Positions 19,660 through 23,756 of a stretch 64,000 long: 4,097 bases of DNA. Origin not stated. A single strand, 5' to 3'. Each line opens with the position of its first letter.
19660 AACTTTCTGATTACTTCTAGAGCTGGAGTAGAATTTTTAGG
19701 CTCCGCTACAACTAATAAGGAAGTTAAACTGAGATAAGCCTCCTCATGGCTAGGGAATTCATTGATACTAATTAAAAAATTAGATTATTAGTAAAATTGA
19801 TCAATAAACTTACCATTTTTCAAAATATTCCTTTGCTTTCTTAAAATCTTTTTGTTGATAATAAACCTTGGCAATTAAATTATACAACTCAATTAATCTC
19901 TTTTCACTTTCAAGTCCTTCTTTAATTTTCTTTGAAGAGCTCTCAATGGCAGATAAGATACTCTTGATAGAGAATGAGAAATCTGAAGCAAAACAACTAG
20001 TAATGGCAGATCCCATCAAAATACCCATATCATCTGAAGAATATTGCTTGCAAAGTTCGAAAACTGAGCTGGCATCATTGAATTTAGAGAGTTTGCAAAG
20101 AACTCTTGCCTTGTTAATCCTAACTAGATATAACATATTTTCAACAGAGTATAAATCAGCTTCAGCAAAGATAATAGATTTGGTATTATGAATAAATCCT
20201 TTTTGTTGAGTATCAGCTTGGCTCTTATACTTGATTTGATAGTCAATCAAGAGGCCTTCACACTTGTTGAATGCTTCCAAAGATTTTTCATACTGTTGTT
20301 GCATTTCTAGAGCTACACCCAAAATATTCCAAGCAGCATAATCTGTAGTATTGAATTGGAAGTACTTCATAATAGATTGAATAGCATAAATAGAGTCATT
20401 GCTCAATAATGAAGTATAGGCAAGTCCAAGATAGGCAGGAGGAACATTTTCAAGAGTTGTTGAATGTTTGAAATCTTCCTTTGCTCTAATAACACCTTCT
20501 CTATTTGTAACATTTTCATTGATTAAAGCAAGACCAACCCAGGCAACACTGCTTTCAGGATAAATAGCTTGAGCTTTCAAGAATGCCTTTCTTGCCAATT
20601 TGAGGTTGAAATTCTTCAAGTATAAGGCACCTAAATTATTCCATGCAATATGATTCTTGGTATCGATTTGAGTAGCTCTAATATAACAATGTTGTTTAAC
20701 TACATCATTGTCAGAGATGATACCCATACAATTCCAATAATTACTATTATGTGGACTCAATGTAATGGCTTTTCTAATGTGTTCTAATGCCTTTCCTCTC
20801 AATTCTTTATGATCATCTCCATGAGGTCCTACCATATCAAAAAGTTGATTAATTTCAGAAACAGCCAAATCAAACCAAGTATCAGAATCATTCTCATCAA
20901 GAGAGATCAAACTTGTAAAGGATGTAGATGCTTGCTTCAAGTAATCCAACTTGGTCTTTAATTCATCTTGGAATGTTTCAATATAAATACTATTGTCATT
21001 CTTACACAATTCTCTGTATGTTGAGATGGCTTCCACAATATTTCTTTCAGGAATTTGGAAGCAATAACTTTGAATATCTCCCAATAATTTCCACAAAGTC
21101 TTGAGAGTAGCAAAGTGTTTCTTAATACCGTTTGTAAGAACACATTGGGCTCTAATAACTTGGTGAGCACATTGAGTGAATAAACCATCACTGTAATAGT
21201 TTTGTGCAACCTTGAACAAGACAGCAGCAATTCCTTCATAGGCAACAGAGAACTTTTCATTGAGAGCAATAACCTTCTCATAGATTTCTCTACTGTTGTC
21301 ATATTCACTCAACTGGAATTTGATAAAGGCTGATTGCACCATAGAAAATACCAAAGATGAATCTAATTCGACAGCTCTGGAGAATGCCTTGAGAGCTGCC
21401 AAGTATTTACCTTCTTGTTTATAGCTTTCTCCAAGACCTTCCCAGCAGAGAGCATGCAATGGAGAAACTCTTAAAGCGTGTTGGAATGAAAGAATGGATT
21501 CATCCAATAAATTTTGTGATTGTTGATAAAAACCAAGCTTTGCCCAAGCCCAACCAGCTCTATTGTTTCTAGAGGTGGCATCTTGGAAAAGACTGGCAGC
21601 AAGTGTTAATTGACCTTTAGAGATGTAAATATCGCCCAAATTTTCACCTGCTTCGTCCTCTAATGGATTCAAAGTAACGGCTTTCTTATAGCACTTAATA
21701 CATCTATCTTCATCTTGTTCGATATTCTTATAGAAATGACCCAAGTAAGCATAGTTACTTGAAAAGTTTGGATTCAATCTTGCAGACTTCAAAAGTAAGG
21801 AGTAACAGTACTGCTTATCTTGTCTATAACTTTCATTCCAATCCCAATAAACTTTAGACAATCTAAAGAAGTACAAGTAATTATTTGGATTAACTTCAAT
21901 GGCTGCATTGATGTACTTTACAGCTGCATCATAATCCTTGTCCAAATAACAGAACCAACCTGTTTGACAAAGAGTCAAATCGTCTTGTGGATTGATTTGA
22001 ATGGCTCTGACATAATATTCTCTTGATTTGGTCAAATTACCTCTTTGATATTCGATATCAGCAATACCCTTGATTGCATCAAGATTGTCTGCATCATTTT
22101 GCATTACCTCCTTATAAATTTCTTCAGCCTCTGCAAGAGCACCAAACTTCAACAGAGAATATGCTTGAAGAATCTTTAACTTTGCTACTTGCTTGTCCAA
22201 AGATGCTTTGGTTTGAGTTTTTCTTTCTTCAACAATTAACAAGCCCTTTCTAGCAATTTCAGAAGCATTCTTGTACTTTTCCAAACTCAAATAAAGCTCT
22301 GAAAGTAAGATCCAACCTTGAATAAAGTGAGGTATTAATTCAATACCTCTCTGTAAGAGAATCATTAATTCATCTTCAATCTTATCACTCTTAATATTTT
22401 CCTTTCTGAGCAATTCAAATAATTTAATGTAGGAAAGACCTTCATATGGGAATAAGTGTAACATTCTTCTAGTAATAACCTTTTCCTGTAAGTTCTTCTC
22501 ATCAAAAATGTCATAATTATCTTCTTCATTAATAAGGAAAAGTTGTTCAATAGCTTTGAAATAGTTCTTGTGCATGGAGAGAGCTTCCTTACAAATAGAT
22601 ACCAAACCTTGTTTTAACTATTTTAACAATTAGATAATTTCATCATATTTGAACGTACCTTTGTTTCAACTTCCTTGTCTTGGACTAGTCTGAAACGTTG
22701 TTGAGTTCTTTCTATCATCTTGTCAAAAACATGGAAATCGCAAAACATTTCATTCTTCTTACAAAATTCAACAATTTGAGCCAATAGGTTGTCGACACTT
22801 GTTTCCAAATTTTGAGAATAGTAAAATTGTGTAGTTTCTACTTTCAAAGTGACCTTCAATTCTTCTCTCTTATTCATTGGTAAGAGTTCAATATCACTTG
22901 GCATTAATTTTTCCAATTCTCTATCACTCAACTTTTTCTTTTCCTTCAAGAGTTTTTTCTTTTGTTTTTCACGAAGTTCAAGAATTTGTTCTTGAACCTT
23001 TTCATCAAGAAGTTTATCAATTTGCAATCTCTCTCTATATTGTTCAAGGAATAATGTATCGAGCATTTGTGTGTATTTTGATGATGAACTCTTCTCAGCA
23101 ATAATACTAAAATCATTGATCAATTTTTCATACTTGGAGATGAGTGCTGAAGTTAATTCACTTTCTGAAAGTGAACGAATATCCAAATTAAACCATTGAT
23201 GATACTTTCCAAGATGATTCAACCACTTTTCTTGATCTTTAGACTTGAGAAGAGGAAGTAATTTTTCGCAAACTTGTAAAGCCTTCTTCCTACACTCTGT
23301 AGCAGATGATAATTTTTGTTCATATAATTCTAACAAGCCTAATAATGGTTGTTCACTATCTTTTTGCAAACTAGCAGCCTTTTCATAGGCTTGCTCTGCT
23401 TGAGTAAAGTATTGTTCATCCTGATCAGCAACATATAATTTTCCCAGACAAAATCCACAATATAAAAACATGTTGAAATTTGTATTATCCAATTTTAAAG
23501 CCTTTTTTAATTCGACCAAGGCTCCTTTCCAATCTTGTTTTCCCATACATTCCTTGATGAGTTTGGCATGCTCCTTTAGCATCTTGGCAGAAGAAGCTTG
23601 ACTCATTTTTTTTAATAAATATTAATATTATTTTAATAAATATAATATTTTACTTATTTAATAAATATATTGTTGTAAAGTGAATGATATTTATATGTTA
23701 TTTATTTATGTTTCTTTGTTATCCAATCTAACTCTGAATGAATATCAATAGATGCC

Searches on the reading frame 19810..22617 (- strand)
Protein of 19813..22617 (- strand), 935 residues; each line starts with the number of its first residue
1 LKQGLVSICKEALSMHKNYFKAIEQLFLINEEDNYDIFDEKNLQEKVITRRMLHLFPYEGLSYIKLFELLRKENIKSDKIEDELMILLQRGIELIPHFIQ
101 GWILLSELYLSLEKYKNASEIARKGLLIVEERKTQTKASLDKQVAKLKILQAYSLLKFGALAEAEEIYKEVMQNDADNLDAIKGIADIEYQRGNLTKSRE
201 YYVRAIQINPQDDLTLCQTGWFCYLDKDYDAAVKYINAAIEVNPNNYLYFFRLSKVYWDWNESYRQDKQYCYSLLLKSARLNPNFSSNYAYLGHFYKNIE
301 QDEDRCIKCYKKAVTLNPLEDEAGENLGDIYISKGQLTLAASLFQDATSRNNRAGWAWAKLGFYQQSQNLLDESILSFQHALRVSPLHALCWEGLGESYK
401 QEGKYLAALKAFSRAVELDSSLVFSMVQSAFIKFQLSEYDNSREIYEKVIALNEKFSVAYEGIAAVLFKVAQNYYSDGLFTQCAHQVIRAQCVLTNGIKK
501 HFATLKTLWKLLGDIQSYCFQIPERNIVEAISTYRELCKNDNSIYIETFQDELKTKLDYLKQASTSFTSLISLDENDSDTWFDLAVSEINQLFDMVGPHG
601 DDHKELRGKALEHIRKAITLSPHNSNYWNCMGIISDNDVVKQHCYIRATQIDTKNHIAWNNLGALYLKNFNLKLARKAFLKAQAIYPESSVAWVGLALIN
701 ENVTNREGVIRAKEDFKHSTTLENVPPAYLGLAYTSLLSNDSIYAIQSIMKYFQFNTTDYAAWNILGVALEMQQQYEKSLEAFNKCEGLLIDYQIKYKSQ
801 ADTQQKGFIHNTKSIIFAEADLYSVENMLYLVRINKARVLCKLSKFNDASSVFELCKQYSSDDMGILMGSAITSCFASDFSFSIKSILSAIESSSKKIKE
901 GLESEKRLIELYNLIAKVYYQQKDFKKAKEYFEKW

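Call 12: search_protein_families(library=pfam, proteins=[window:19810-22605:-])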
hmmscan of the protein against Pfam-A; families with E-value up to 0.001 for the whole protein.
window:19810-22605:- (931 aa): 17 families
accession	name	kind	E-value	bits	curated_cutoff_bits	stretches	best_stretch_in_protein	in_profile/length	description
PF07719.23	TPR_2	-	2.2e-39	130.7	27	2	654-684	3-33/34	Tetratricopeptide repeat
PF00515.34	TPR_1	-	4.8e-39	131.1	27.8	2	386-416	2-32/34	Tetratricopeptide repeat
PF13181.12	TPR_8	-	3.9e-34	114.3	25.7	1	906-930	2-26/34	Tetratricopeptide repeat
PF13431.12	TPR_17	-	2.7e-28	96.3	24.4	0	640-665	1-26/34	Tetratricopeptide repeat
PF13432.12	TPR_16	-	1.7e-26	92.7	32.7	1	146-208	2-64/65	Tetratricopeptide repeat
PF13428.12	TPR_14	-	2.3e-26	90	23.5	0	654-693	3-42/44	Tetratricopeptide repeat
PF13424.12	TPR_12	-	1.1e-25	90.1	30.1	1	343-415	3-75/77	Tetratricopeptide repeat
PF13414.12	TPR_11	-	4.2e-21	74.8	26.8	0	183-210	2-29/42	TPR repeat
PF23914.1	TPR_CcmH_CycH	-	1e-17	64.8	42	1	88-209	43-155/158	Cytochrome c-type biogenesis protein H TPR domain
PF14559.12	TPR_19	-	9.3e-16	58.4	25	1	151-208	1-58/68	Tetratricopeptide repeat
PF25063.1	ARM_TT21_C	-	1.4e-08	35.3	35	0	323-379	101-157/209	Tetratricopeptide repeat protein 21 C-terminal ARM domain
PF13174.12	TPR_6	-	1.2e-07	32.3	26.3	0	911-930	6-25/33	Tetratricopeptide repeat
PF13374.12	TPR_10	-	1.9e-06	28.1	27.5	0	907-930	4-27/42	Tetratricopeptide repeat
PF01239.28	PPTA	-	0.00025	21.1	29.5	0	225-243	1-19/32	Protein prenyltransferase alpha subunit repeat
PF12895.13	ANAPC3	-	0.0003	21.4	27.2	0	391-444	29-81/82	Anaphase-promoting complex, cyclosome, subunit 3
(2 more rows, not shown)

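Call 76: search_solved_structures(query=window:19813-22617:-, max_evalue=0.00001)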
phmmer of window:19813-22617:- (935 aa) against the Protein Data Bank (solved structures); distinct sequences matched with E-value up to 0.00001: 57.
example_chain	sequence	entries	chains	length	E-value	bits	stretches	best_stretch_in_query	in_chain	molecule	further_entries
9qhb_A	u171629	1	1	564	4.4e-71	243.7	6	278-453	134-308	Engineered tetratricopeptide repeat protein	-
9g8o_B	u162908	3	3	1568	2.8e-69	237.7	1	77-894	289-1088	Superkiller complex protein 3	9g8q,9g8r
7qdr_B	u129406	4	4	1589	2.9e-69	237.6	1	77-894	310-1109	Tetratricopeptide repeat protein 37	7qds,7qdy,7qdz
4buj_B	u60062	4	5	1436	8.2e-35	123.6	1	74-725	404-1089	SUPERKILLER PROTEIN 3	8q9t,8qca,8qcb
5mc6_i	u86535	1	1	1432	1e-34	123.3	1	74-725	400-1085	Superkiller protein 3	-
8bu0_A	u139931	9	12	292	1.7e-30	109.3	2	283-420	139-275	Consensus tetratricopeptide repeat protein | Crystal structure of an 8-repeat consensus TPR superhelix with Zinc. | Monomer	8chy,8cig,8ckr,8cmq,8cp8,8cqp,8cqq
9qhc_A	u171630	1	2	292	2.6e-29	105.4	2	291-420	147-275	Engineered tetratricopeptide repeat protein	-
7ntf_A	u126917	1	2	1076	8.9e-21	77.2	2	211-469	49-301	Isoform 1 of UDP-N-acetylglucosamine--peptide N-acetylglucosaminyltransferase 110 kDa subu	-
7yea_A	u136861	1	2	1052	1.3e-20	76.7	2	224-468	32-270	UDP-N-acetylglucosamine--peptide N-acetylglucosaminyltransferase 110 kDa subunit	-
7yeh_B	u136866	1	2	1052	1.4e-20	76.6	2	225-469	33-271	UDP-N-acetylglucosamine--peptide N-acetylglucosaminyltransferase 110 kDa subunit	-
9gzg_A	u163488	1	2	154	3.4e-18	68.6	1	290-420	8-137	Engineered CTPR protein with glutamic acids for conductivity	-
1w3b_A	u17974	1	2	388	3.5e-18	68.6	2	226-469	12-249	UDP-N-ACETYLGLUCOSAMINE--PEPTIDE N-ACETYLGLUCOSAMINYLTRANSFERASE 110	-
6eou_A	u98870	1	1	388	8.3e-18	67.4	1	226-469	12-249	UDP-N-acetylglucosamine--peptide N-acetylglucosaminyltransferase 110 kDa subunit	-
2fo7_A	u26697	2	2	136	9.8e-16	60.5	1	292-420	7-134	SYNTHETIC CONSENSUS TPR PROTEIN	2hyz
8ch0_A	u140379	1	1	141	1.1e-15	60.3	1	292-420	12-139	Consensus tetratricopeptide repeat protein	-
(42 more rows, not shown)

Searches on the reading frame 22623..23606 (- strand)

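Call 12: search_protein_families(library=pfam, proteins=[window:22623-23606:-])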
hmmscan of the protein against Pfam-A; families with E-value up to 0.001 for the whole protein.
window:22623-23606:- (327 aa): 1 family
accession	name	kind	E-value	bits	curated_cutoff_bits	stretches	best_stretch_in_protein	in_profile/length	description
PF13414.12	TPR_11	-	7.3e-06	26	26.8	1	23-54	7-38/42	TPR repeat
